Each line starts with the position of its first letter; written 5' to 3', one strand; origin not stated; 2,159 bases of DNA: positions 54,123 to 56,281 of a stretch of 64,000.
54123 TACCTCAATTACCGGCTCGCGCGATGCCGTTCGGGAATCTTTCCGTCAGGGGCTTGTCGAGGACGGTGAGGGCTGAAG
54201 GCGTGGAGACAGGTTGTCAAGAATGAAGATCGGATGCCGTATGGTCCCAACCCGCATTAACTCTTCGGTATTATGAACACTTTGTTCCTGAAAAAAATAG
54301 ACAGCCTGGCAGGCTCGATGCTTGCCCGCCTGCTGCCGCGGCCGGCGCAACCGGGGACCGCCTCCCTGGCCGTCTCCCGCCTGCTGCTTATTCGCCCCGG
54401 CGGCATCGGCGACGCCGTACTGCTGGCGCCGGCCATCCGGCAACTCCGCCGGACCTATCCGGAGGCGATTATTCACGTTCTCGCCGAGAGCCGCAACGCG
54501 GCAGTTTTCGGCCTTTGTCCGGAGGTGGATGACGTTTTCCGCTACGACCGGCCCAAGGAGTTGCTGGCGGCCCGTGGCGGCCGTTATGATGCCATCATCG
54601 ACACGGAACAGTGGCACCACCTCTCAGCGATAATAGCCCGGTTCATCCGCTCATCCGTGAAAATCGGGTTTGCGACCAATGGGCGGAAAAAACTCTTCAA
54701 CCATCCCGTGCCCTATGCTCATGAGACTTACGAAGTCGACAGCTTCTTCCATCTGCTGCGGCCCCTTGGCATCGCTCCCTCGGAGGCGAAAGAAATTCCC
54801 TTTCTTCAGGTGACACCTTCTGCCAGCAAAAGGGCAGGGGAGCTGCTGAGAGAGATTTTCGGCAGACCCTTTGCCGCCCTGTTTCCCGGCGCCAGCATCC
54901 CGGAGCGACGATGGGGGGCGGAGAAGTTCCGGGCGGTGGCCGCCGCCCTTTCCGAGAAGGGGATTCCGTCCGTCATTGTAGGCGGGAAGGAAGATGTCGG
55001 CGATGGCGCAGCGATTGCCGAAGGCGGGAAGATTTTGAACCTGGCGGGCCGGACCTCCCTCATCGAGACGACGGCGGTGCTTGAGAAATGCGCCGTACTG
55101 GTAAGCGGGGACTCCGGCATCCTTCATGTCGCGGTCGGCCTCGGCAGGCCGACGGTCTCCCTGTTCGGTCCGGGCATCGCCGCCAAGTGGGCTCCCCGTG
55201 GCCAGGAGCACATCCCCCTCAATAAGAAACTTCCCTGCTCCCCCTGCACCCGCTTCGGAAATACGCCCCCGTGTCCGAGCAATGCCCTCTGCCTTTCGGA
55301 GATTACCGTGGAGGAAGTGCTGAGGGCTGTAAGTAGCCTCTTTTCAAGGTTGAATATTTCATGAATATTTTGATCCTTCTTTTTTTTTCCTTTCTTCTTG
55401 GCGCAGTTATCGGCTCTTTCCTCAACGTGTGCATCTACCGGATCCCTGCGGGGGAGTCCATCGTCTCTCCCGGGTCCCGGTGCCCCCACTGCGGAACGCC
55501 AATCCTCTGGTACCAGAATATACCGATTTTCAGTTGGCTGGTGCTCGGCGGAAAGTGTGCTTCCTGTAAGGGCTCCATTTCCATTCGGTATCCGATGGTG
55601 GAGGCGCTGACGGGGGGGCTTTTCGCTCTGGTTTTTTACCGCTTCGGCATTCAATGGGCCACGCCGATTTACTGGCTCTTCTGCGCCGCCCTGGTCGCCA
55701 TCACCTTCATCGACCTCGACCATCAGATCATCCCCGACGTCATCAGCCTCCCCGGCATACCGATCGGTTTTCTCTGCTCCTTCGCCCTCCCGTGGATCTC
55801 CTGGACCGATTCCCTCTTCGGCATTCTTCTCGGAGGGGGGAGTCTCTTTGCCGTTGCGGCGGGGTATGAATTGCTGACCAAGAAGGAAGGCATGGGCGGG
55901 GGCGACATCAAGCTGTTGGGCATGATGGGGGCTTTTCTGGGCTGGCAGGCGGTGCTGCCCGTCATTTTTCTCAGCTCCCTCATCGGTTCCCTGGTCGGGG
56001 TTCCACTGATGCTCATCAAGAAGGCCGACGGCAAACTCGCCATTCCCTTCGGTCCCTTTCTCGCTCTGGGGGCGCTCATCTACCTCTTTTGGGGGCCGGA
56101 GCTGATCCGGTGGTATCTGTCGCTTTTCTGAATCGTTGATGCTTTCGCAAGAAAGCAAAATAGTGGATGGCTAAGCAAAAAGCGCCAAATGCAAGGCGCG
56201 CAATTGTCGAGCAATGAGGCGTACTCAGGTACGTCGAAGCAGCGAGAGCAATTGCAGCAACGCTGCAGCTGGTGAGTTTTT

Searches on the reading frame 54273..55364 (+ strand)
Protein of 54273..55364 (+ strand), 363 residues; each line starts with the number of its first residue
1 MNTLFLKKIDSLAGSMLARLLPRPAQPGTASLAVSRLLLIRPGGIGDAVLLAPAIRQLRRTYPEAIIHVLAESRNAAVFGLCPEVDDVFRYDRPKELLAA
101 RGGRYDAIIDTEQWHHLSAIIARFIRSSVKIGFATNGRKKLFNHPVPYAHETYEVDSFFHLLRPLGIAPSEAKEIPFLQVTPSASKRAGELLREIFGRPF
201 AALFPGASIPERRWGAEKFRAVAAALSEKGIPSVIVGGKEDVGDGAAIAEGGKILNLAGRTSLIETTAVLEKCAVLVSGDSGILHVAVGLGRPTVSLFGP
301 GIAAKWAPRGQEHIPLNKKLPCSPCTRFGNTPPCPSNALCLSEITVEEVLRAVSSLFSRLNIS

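Call 9: search_protein_families(library=ncbifam, proteins=[window:54273-55364:+], max_evalue=0.01)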
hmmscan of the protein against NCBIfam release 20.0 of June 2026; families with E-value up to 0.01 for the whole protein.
window:54273-55364:+ (363 aa): 6 families
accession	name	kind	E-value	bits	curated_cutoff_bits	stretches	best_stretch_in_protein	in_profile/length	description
TIGR02195.1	heptsyl_trn_II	equivalog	4.4e-32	111.5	134.6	1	36-356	1-337/339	lipopolysaccharide heptosyltransferase II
TIGR02201.1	heptsyl_trn_III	equivalog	5e-27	94.9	170.2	1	36-318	1-306/344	putative lipopolysaccharide heptosyltransferase III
TIGR02193.1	heptsyl_trn_I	equivalog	1.1e-24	87.3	185.3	1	36-314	1-297/320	lipopolysaccharide heptosyltransferase I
NF007742.0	PRK10422.1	equivalog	5.7e-22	78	467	1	34-314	5-304/352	lipopolysaccharide core heptosyltransferase RfaQ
NF008162.0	PRK10916.1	equivalog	3.9e-18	65.7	569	1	176-301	158-290/348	ADP-heptose--LPS heptosyltransferase RfaF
NF008204.0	PRK10964.1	equivalog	5.3e-07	29.1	437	1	198-301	178-282/322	lipopolysaccharide heptosyltransferase RfaC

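Call 50: find_encoding_contigs(protein=window:54273-55364:+, flank=10000, max_places=10)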
Protein window:54273-55364:+ (363 aa): 2 contigs read that carry it; 2 places shown.
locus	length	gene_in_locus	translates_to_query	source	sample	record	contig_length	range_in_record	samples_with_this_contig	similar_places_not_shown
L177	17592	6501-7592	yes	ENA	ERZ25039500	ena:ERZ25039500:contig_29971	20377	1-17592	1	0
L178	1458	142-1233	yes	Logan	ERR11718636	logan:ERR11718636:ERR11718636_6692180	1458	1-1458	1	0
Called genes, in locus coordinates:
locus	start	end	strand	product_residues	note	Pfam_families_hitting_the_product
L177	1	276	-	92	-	?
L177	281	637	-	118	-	PF13657:Couple_hipA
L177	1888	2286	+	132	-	PF05168:HEPN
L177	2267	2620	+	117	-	PF01909:NTP_transf_2, PF18765:Polbeta (weak)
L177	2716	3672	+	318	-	PF01797:Y1_Tnp, PF08299:Bac_DnaA_C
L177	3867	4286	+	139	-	PF08780:NTase_sub_bind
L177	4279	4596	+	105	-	PF01909:NTP_transf_2, PF18765:Polbeta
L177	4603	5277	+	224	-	PF08299:Bac_DnaA_C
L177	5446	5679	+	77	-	-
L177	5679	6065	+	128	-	PF01850:PIN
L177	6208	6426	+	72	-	PF08780:NTase_sub_bind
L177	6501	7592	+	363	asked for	PF01075:Glyco_transf_9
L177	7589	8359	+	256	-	PF06750:A24_N_bact, PF01478:Peptidase_A24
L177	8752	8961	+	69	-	PF13560:HTH_31 (weak), PF01381:HTH_3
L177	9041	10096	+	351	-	PF11104:PilM_2, PF06723:MreB_Mbl (faint), PF14450:FtsA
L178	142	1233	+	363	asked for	PF01075:Glyco_transf_9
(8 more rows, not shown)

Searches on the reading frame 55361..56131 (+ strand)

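Call 79: search_protein_families(library=pfam, proteins=[window:55361-56131:+], max_evalue=0.001)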
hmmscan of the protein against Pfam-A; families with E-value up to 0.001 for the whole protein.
window:55361-56131:+ (256 aa): 2 families
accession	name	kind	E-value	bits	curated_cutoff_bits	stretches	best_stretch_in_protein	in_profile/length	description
PF06750.18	A24_N_bact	-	1.1e-36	125.2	23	1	12-95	1-84/84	Bacterial Peptidase A24 N-terminal domain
PF01478.23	Peptidase_A24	-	9.9e-24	84.2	26.5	1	105-213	1-103/104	Type IV leader peptidase family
